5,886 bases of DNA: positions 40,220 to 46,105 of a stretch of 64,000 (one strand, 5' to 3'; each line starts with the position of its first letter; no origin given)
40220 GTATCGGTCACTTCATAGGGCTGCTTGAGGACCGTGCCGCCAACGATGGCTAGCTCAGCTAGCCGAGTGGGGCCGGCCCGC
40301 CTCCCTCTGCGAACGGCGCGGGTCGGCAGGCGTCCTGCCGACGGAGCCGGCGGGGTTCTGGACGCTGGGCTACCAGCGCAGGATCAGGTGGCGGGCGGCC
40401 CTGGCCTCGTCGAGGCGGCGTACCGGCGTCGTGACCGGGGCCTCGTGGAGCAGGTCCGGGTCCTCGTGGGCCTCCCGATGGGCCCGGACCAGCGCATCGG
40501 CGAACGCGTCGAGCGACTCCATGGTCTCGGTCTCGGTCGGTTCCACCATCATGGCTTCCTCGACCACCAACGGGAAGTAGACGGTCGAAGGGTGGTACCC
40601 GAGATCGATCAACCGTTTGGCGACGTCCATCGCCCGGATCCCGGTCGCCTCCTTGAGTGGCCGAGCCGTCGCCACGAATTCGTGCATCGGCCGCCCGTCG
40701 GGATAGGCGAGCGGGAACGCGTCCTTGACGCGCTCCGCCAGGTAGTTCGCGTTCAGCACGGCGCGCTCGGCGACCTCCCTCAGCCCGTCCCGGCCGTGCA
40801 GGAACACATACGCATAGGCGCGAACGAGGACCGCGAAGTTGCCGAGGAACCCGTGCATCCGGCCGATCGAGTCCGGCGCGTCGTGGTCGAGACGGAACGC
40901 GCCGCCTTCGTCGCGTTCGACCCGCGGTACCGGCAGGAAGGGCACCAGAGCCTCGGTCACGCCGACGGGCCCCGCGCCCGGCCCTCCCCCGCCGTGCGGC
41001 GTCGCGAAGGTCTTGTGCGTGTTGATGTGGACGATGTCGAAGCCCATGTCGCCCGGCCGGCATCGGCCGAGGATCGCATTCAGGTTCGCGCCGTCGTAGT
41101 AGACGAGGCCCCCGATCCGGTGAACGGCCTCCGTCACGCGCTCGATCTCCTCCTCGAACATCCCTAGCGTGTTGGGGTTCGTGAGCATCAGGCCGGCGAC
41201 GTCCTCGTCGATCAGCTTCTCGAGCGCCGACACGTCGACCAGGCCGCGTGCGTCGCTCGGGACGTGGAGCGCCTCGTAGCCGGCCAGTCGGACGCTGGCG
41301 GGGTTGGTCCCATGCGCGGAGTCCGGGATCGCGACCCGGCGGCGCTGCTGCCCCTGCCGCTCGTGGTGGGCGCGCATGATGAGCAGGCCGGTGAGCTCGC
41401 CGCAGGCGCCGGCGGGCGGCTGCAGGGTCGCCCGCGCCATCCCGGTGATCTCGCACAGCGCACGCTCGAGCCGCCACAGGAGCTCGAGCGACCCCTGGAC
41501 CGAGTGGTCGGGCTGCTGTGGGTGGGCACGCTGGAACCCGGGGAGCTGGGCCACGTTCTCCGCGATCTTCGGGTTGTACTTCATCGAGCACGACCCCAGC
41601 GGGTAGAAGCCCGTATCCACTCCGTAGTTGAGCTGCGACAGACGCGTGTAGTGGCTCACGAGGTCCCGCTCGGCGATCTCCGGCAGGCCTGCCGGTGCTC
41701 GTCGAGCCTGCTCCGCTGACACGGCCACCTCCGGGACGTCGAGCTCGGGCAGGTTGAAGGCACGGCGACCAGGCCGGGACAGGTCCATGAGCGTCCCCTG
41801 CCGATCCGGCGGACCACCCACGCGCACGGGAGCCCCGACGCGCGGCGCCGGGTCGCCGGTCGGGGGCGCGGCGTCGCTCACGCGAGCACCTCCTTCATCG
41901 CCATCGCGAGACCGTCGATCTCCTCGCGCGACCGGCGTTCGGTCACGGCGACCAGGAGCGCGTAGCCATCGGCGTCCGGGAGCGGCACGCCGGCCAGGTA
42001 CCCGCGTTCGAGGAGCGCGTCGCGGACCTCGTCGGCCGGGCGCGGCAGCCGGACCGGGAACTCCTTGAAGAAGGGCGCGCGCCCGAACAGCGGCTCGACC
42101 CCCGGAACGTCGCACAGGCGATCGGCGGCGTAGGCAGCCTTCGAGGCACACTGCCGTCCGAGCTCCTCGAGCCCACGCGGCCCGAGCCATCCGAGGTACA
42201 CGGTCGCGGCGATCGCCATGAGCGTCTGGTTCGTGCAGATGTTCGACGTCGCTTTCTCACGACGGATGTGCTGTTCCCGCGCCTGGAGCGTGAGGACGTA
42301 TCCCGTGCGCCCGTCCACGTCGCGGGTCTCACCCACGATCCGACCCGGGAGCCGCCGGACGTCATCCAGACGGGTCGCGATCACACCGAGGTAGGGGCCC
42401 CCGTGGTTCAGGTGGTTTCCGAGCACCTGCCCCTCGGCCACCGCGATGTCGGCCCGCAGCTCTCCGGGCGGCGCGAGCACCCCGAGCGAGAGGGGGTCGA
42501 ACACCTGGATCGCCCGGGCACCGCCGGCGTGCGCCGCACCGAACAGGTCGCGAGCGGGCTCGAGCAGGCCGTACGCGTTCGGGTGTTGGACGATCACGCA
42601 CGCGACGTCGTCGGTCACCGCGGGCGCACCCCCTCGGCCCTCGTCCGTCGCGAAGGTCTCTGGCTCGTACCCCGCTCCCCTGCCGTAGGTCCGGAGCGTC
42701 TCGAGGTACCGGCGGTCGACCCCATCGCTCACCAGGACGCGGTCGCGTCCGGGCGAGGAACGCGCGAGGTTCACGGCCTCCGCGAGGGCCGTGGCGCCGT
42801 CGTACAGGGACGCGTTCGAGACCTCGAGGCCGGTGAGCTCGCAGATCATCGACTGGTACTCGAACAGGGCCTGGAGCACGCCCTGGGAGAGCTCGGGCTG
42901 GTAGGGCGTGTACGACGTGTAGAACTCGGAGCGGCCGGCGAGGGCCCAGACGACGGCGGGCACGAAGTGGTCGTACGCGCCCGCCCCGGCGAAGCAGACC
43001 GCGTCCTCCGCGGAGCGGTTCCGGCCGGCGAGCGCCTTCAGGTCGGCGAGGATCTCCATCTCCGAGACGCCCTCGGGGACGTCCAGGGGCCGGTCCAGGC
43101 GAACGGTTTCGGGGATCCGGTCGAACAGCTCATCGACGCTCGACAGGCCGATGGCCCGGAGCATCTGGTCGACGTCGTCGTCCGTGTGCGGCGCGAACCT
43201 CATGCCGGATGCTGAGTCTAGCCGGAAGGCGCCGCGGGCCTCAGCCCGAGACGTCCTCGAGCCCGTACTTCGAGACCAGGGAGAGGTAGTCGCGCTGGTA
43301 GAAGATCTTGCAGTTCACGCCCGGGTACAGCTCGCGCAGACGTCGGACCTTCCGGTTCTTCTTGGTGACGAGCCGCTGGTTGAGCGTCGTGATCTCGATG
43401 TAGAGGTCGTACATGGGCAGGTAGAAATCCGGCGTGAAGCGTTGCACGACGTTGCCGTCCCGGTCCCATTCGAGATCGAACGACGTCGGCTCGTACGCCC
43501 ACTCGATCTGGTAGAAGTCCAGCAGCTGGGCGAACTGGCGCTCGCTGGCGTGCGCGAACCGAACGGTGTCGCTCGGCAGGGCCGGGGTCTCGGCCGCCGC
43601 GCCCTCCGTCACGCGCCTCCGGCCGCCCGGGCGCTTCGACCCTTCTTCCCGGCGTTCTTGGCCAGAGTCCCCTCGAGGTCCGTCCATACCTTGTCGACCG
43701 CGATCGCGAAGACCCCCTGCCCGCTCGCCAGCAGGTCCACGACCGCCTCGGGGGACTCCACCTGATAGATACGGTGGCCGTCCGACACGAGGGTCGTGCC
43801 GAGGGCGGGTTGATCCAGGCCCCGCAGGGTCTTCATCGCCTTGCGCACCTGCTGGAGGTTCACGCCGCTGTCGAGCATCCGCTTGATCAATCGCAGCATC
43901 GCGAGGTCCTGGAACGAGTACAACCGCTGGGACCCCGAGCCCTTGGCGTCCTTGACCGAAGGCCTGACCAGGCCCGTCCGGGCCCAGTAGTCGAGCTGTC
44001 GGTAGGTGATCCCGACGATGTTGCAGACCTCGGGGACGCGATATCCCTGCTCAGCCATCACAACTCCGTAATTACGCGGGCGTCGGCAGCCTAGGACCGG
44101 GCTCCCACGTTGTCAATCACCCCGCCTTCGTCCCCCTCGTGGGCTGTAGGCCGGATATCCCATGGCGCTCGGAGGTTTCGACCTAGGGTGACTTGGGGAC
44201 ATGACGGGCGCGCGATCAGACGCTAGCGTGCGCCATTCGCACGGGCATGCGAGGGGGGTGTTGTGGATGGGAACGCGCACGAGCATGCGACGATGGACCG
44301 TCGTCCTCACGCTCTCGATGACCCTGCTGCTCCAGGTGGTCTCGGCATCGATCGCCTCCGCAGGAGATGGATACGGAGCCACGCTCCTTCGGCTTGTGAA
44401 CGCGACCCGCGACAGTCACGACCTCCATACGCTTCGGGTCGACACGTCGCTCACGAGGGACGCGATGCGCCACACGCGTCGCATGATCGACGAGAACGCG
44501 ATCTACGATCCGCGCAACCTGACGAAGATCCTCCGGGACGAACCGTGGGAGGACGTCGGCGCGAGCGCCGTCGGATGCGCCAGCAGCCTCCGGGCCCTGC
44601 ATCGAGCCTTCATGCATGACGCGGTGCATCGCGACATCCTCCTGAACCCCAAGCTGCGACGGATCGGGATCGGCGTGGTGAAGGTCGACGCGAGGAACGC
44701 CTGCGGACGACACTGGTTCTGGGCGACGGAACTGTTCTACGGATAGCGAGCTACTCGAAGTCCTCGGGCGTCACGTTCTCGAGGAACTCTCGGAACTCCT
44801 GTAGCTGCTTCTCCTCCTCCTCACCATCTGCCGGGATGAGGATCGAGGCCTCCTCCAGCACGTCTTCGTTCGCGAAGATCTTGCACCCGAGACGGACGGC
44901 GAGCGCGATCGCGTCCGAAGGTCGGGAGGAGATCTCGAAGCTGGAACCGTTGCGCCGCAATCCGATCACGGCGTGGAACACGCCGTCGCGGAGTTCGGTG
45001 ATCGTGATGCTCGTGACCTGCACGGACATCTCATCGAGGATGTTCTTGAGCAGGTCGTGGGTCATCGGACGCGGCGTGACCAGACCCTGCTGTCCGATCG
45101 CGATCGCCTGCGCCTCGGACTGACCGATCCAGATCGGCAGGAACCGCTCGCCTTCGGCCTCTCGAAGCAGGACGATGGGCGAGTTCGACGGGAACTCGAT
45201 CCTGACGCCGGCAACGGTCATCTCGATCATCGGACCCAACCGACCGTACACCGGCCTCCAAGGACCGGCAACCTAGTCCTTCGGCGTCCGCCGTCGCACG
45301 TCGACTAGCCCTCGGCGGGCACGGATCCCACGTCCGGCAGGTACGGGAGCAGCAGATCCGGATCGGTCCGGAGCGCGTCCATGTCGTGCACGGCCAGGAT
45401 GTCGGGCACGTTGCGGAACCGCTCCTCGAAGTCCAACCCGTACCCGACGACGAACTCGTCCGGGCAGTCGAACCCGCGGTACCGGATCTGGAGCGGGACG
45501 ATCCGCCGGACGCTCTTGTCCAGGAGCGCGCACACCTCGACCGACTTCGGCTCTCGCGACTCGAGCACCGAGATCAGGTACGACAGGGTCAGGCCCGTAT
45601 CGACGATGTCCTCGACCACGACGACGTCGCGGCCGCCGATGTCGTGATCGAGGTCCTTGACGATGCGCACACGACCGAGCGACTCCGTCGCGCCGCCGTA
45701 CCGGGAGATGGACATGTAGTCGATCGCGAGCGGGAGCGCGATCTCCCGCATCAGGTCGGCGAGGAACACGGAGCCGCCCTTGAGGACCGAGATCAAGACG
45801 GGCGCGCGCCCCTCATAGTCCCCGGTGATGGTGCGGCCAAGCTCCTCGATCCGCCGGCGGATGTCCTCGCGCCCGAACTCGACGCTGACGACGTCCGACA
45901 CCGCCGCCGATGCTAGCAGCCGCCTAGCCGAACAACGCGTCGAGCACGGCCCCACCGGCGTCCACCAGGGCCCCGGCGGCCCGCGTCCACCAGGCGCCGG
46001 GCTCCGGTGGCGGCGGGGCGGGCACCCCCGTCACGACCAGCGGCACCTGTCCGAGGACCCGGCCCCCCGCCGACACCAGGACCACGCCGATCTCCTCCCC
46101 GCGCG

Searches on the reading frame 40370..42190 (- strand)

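Call 10: search_protein_families(library=pfam, proteins=[window:40370-42190:-], max_evalue=0.0001)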
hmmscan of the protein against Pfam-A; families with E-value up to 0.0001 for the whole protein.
window:40370-42190:- (606 aa): 3 families
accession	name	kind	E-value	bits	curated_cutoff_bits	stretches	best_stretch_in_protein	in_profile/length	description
PF21478.3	GcvP2_C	-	1e-27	96.9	27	1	475-575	3-103/122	Glycine dehydrogenase, C-terminal domain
PF02347.22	GDC-P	-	1.4e-14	54.2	26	1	158-419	36-283/429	Glycine cleavage system P-protein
PF00266.25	Aminotran_5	-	2.9e-05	23.7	21.5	1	300-400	106-207/371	Aminotransferase class-V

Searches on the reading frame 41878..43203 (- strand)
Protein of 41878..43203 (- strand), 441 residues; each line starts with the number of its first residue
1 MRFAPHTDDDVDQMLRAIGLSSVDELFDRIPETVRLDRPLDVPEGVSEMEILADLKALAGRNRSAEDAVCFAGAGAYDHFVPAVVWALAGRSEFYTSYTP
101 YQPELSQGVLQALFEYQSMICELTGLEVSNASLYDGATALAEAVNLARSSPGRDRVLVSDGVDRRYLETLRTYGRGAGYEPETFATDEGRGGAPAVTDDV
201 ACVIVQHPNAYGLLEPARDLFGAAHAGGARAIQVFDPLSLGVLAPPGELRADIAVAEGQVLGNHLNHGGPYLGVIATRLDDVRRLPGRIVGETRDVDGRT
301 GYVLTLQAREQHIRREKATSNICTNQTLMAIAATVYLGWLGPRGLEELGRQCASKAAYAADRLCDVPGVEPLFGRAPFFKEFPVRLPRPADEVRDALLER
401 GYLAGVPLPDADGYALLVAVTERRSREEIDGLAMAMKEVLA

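Call 10: search_protein_families(library=pfam, proteins=[window:41878-43203:-], max_evalue=0.0001)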
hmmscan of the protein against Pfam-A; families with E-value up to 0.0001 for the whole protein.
window:41878-43203:- (441 aa): 1 family
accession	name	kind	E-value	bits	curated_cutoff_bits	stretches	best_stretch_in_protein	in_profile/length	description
PF02347.22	GDC-P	-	4.4e-119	398.6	26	1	2-433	2-426/429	Glycine cleavage system P-protein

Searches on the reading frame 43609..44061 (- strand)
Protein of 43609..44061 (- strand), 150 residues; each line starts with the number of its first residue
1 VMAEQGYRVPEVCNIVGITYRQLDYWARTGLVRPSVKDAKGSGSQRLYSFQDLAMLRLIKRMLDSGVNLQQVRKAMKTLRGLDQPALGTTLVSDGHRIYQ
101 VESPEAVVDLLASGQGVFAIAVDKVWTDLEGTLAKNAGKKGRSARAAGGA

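Call 10: search_protein_families(library=pfam, proteins=[window:43609-44061:-], max_evalue=0.0001)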
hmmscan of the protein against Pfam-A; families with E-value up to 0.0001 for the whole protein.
window:43609-44061:- (150 aa): 1 family
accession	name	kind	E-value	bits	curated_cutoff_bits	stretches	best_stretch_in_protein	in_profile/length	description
PF13411.12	MerR_1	-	4.7e-18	65.5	21.6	1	7-77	1-67/69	MerR HTH family regulatory protein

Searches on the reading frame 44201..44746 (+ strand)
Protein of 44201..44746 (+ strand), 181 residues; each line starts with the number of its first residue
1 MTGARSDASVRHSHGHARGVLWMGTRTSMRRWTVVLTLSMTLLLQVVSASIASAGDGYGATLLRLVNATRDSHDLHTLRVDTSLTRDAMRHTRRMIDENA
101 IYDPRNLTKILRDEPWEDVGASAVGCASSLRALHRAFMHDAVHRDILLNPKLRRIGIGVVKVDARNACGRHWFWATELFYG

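Call 10: search_protein_families(library=pfam, proteins=[window:44201-44746:+], max_evalue=0.0001)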
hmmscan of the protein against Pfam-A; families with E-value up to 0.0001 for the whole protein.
window:44201-44746:+ (181 aa): 1 family
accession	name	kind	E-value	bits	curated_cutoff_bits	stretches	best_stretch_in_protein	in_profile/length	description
PF00188.32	CAP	-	7.8e-09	36.8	21.1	1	63-172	1-111/117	Cysteine-rich secretory protein family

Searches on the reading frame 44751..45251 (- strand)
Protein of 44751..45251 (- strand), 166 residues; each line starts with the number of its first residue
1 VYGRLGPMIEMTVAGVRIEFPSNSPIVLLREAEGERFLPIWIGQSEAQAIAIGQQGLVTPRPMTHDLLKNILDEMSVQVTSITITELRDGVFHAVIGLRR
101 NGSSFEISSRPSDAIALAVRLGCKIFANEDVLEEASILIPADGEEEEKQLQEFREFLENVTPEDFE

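Call 10: search_protein_families(library=pfam, proteins=[window:44751-45251:-], max_evalue=0.0001)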
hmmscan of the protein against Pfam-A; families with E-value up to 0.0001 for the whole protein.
window:44751-45251:- (166 aa): 1 family
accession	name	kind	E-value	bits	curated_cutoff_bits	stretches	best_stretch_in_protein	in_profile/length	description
PF02577.19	BFN_dom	-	7.1e-42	142.2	27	1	27-137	1-109/112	Bifunctional nuclease domain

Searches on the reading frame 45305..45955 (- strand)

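Call 10: search_protein_families(library=pfam, proteins=[window:45305-45955:-], max_evalue=0.0001)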
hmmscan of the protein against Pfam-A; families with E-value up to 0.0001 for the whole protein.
window:45305-45955:- (216 aa): 1 family
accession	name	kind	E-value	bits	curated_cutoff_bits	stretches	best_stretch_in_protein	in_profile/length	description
PF00156.33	Pribosyltran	-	6e-25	87.8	26.3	1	34-176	13-157/158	Phosphoribosyl transferase domain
